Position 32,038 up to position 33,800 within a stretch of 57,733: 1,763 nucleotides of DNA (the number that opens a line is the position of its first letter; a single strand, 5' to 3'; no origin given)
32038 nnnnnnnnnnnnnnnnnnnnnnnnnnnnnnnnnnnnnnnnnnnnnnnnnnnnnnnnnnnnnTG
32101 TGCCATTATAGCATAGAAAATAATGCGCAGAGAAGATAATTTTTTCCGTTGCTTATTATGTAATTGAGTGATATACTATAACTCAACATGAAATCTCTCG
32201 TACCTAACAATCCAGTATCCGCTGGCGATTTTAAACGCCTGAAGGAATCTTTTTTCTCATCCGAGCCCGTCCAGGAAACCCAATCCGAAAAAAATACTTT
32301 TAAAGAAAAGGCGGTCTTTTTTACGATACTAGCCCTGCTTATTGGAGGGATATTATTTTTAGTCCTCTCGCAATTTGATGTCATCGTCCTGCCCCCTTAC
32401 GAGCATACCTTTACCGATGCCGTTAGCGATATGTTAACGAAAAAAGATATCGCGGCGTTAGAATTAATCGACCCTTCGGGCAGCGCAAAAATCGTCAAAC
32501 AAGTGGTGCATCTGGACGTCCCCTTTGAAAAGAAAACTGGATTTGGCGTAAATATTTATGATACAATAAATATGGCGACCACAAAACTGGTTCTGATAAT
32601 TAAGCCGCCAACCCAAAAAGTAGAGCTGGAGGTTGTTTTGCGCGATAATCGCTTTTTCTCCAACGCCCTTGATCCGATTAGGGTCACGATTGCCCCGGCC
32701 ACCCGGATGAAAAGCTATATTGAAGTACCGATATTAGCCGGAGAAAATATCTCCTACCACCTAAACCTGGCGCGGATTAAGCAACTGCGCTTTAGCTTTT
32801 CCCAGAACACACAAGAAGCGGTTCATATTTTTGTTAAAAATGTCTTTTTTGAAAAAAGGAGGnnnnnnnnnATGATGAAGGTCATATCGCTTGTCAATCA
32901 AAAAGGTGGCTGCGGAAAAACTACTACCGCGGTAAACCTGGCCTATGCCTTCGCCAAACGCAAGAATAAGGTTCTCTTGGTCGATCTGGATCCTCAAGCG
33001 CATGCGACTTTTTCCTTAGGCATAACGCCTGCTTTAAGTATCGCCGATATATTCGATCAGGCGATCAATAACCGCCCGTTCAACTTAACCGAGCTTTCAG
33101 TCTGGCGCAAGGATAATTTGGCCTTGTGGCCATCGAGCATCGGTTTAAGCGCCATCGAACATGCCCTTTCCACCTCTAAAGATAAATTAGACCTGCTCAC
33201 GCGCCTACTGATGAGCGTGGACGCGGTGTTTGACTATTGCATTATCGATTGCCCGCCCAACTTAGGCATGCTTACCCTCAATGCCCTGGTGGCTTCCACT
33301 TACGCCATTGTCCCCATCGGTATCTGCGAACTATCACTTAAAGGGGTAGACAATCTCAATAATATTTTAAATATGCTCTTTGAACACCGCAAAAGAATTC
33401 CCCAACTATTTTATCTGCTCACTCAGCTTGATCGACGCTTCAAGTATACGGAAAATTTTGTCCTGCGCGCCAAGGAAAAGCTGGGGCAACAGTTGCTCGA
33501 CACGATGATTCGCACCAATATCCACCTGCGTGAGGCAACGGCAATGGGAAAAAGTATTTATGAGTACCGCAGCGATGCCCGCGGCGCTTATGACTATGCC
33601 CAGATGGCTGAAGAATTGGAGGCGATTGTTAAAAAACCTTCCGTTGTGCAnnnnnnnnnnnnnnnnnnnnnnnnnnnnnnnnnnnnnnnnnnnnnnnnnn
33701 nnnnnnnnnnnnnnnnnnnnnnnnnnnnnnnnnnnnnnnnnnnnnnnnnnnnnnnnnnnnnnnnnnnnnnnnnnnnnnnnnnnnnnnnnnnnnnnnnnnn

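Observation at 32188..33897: ParA/MinD-type ATPase fused to a glycogen-binding CBM48 module, in an operon with a membrane protein: possible polyglucan-granule positioning system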

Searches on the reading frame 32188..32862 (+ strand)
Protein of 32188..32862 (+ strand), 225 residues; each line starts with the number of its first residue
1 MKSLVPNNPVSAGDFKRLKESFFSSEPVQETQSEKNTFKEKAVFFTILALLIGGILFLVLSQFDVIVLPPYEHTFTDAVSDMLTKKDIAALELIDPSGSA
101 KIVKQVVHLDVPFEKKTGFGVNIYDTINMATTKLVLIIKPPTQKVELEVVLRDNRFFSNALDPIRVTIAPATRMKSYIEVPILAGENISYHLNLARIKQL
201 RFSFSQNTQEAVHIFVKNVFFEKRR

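Call 3: search_protein_families(library=pfam, proteins=[window:32188-32862:+], max_evalue=1)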
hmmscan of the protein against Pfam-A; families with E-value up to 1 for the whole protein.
window:32188-32862:+ (225 aa): 0 families

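Call 4: search_protein_families(library=ncbifam, proteins=[window:32188-32862:+], max_evalue=1)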
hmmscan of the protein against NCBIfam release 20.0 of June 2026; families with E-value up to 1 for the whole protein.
window:32188-32862:+ (225 aa): 0 families

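Call 20: find_homologous_proteins(query=window:32188-32862:+, max_evalue=0.001)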
Query window:32188-32862:+ (225 aa): 2 proteins with E <= 0.001 among 340 candidates.
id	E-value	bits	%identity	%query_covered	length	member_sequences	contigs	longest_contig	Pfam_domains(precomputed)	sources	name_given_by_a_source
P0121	2.4e-139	480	100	100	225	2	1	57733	-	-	-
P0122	1.6e-40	157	36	100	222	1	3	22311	-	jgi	-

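Call 31: find_homologous_proteins(query=A4, max_evalue=0.001)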
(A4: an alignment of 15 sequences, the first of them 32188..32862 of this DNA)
Query A4 (15 sequences) (225 aa, profile of the alignment): 115 proteins with E <= 0.001 among 8000 candidates.
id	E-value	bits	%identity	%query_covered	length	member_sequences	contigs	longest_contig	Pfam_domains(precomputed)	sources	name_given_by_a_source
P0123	1.0e-80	289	-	-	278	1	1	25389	-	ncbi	-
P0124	7.7e-77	276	-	-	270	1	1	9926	-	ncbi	-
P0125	6.5e-76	273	-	-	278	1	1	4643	-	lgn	-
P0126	1.2e-75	272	-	-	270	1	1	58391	-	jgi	-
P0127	3.0e-75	271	-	-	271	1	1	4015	-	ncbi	-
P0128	4.3e-75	270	33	12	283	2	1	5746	-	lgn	-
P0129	2.2e-74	268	-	-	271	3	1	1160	-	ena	-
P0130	2.4e-74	268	-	-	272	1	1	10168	PF21582.4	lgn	-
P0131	3.3e-74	268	-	-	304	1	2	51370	-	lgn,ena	-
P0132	4.9e-74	267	-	-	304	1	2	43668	-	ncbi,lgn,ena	-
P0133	3.6e-73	264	-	-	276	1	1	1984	-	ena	-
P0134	4.2e-73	264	-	-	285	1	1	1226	-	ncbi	-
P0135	7.9e-73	263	-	-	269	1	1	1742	-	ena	-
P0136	2.4e-72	261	-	-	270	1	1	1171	-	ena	-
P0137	6.4e-72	260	-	-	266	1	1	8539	-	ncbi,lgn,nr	ncbi:MAG: hypothetical protein HY593_04455 [Candidatus Omnitrophica bacterium]|nr:hypothetical prote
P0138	1.7e-71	259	-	-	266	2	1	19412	PF21582.4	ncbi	-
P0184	4.2e-65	238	-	-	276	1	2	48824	PF21582.4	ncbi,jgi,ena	-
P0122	2.9e-54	202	36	100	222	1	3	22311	-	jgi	-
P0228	8.2e-44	168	-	-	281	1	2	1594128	-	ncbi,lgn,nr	ncbi:MAG: hypothetical protein MOGMAGMI_00987 [Candidatus Omnitrophica bacterium]|nr:hypothetical pr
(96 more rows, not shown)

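Call 33: search_protein_families(library=pfam, proteins=[P0130, P0138, P0184, P0122, P0228], max_evalue=1)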
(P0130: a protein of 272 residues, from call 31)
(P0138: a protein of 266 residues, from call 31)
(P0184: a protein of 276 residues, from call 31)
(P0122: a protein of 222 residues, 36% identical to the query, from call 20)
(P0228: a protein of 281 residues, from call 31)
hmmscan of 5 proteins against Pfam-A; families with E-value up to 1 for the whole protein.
P0130 (272 aa): 3 families
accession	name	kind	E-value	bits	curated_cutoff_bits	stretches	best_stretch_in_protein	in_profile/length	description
PF21582.3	CBM30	-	4.3e-07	30.5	27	1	176-249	73-153/170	Carbohydrate binding domain 30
PF03425.19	CBM_11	-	0.0053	17.2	27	1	180-238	82-140/182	Carbohydrate binding domain (family 11)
PF15860.11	DUF4728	-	0.036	15.2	26.7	1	62-97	17-52/91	Domain of unknown function (DUF4728)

P0138 (266 aa): 3 families
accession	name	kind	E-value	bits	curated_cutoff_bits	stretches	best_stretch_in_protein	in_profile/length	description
PF21582.3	CBM30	-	1.7e-06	28.5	27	1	172-265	75-170/170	Carbohydrate binding domain 30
PF15860.11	DUF4728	-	0.065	14.3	26.7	1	58-95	14-51/91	Domain of unknown function (DUF4728)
PF08409.16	TMTC_DUF1736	-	0.088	13.2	27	1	209-241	40-70/75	Protein O-mannosyl-transferase TMTC, DUF1736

P0184 (276 aa): 5 families
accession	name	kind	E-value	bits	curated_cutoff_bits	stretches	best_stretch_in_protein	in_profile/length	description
PF21582.3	CBM30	-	3.7e-06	27.4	27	1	185-273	78-168/170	Carbohydrate binding domain 30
PF10259.14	Rogdi_lz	-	0.012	15.4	29.4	1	46-84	243-281/295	Rogdi leucine zipper containing protein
PF06345.17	Drf_DAD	-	0.11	13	27.3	1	1-11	3-13/15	DRF Autoregulatory Domain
PF03908.18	Sec20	-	0.16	12.4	27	1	39-95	39-92/92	Sec20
PF03425.19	CBM_11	-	0.17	12.3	27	1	183-240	81-138/182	Carbohydrate binding domain (family 11)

P0122 (222 aa): 0 families

P0228 (281 aa): 1 family
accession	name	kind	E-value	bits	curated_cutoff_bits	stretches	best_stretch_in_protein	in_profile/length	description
PF21582.3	CBM30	-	0.0032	17.9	27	1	189-260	78-156/170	Carbohydrate binding domain 30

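Call 47: predict_structure(alignment_id=A5)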
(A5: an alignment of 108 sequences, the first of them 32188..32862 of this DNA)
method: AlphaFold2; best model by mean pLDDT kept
length: 225 residues; sequences in the alignment: 108
mean_pLDDT: 68.1   pTM: 0.52
mean pLDDT of the five models: 68.1, 67.9, 67.1, 66.6, 66.3
residues with pLDDT >= 90: 19; 70-90: 100; 50-70: 59; < 50: 47
segments of 3 or more residues with pLDDT < 50: 1-4, 64-104
pLDDT, mean of each block of 10 residues (from residue 1): 49 58 54 56 87 90 47 35 37 34 54 73 84 87 89 73 82 70 72 89 87 84 82
secondary structure, 60 per line:
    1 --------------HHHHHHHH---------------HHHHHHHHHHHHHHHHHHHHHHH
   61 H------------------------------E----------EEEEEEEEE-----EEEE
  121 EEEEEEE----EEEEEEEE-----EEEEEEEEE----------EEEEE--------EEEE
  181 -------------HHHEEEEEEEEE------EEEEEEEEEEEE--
elements in order: H15-22 H38-61 E103-111 E117-127 E132-139 E145-153 E164-168 E177-180 E197-205 E212-223

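Call 51: fold_search(model_id=the predicted structure, library=pdb)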
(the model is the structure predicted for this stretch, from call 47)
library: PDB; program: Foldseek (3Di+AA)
matches with E <= 10: 1556; with E <= 0.001: 25
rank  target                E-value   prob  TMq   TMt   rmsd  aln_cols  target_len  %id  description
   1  8qpg_TA               6.1e-05  1.00  0.37  0.22  17.9       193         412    7  Turret of Haloferax tailed virus 1 (released 2024-10-09)
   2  7sqy_B                1.6e-04  0.99  0.22  0.26  12.9       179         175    9  CSDaV GFP mutant (released 2022-05-25)
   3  6r31_A                2.3e-04  1.00  0.37  0.46   9.0       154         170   12  Family 11 Carbohydrate-Binding Module from Clostridium thermocellum in complex with beta-1,3-1,4-mixed-linked tetrasac (released 2020-02-05)
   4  6xj9_A                2.4e-04  1.00  0.38  0.14   8.0       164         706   13  Structure of PfGH50B (released 2020-09-16)
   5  4bq2_D                2.7e-04  1.00  0.39  0.14   6.9       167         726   11  Structural analysis of an exo-beta-agarase (released 2013-08-14)
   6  4bq2_C                3.1e-04  1.00  0.38  0.13   7.2       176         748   10  Structural analysis of an exo-beta-agarase (released 2013-08-14)
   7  4bq3_B                4.1e-04  1.00  0.38  0.13   7.0       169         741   11  Structural analysis of an exo-beta-agarase (released 2013-08-14)
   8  4bq2_A                4.1e-04  1.00  0.37  0.13   7.2       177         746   10  Structural analysis of an exo-beta-agarase (released 2013-08-14)
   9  5z6p_B                4.3e-04  1.00  0.40  0.16   7.9       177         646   10  The crystal structure of an agarase, AgWH50C (released 2019-01-02)
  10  5lf2_B                4.3e-04  1.00  0.32  0.25   9.1       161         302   13  Crystal structure of laminin beta2 LE5-LF-LE6 (released 2016-07-27)
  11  1wky                  4.5e-04  1.00  0.35  0.20   6.9       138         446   10  Crystal structure of alkaline mannanase from Bacillus sp. strain JAMB-602: catalytic domain and its Carbohydrate Binding (released 2005-06-15)
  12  5z6p_A                4.8e-04  1.00  0.38  0.14   6.8       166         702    8  The crystal structure of an agarase, AgWH50C (released 2019-01-02)
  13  6r3m_A                5.0e-04  1.00  0.37  0.45   9.0       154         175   12  Family 11 Carbohydrate-Binding Module from Clostridium thermocellum in complex with beta-1,3-1,4-mixed-linked tetrasac (released 2020-02-05)
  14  1wzx_A                5.3e-04  1.00  0.38  0.46   5.7       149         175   11  Crystal Structure of Family 30 Carbohydrate Binding Module. (released 2005-03-22)
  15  4bq2_B                5.9e-04  1.00  0.37  0.13   7.2       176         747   10  Structural analysis of an exo-beta-agarase (released 2013-08-14)
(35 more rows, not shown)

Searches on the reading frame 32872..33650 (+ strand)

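Call 40: search_solved_structures(query=window:32872-33650:+, max_evalue=1e-10, show_alignments=2)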
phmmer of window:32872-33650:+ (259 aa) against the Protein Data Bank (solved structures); distinct sequences matched with E-value up to 1e-10: 15.
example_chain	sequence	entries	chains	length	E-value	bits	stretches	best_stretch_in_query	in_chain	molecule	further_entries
8ray_B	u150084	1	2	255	1.6e-33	119.6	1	3-249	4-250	ParA family protein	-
6iub_A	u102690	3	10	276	1.8e-31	112.8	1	1-248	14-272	SpoOJ regulator (Soj)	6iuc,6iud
8jmj_A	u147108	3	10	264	2e-30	109.4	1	1-248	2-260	SpoOJ regulator (Soj)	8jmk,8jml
1wcv_1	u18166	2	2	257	2.7e-29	105.7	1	3-254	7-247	SEGREGATION PROTEIN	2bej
4pfs_A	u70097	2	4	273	3.1e-29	105.5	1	1-249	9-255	Cobyrinic Acid a,c-diamide synthase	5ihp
5if9_A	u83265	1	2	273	5.3e-29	104.7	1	3-249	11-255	Cobyrinic Acid a,c-diamide synthase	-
2bek_A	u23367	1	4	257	3.6e-28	102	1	3-254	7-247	SEGREGATION PROTEIN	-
7dut_A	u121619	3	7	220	1.1e-19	74.3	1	4-187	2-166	SOJ protein (Soj)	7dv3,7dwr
1g3q_A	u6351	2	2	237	1.4e-14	57.5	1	2-252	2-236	CELL DIVISION INHIBITOR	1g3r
6non_A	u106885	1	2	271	3e-14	56.5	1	2-168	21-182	Cobyrinic acid ac-diamide synthase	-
6noo_A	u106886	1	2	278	3.2e-14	56.4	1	2-168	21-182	Maintenance of carboxysome positioning A protein, MCDA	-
3k9g_A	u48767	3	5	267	3.2e-13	53.1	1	3-202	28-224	PF-32 protein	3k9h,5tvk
6nop_B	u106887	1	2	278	4.2e-13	52.7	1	2-168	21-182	Cobyrinic acid ac-diamide synthase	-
1ion_A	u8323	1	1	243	1.3e-12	51.1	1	1-252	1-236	PROBABLE CELL DIVISION INHIBITOR MIND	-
2oze_A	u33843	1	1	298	4.2e-12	49.5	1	10-171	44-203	Orf delta'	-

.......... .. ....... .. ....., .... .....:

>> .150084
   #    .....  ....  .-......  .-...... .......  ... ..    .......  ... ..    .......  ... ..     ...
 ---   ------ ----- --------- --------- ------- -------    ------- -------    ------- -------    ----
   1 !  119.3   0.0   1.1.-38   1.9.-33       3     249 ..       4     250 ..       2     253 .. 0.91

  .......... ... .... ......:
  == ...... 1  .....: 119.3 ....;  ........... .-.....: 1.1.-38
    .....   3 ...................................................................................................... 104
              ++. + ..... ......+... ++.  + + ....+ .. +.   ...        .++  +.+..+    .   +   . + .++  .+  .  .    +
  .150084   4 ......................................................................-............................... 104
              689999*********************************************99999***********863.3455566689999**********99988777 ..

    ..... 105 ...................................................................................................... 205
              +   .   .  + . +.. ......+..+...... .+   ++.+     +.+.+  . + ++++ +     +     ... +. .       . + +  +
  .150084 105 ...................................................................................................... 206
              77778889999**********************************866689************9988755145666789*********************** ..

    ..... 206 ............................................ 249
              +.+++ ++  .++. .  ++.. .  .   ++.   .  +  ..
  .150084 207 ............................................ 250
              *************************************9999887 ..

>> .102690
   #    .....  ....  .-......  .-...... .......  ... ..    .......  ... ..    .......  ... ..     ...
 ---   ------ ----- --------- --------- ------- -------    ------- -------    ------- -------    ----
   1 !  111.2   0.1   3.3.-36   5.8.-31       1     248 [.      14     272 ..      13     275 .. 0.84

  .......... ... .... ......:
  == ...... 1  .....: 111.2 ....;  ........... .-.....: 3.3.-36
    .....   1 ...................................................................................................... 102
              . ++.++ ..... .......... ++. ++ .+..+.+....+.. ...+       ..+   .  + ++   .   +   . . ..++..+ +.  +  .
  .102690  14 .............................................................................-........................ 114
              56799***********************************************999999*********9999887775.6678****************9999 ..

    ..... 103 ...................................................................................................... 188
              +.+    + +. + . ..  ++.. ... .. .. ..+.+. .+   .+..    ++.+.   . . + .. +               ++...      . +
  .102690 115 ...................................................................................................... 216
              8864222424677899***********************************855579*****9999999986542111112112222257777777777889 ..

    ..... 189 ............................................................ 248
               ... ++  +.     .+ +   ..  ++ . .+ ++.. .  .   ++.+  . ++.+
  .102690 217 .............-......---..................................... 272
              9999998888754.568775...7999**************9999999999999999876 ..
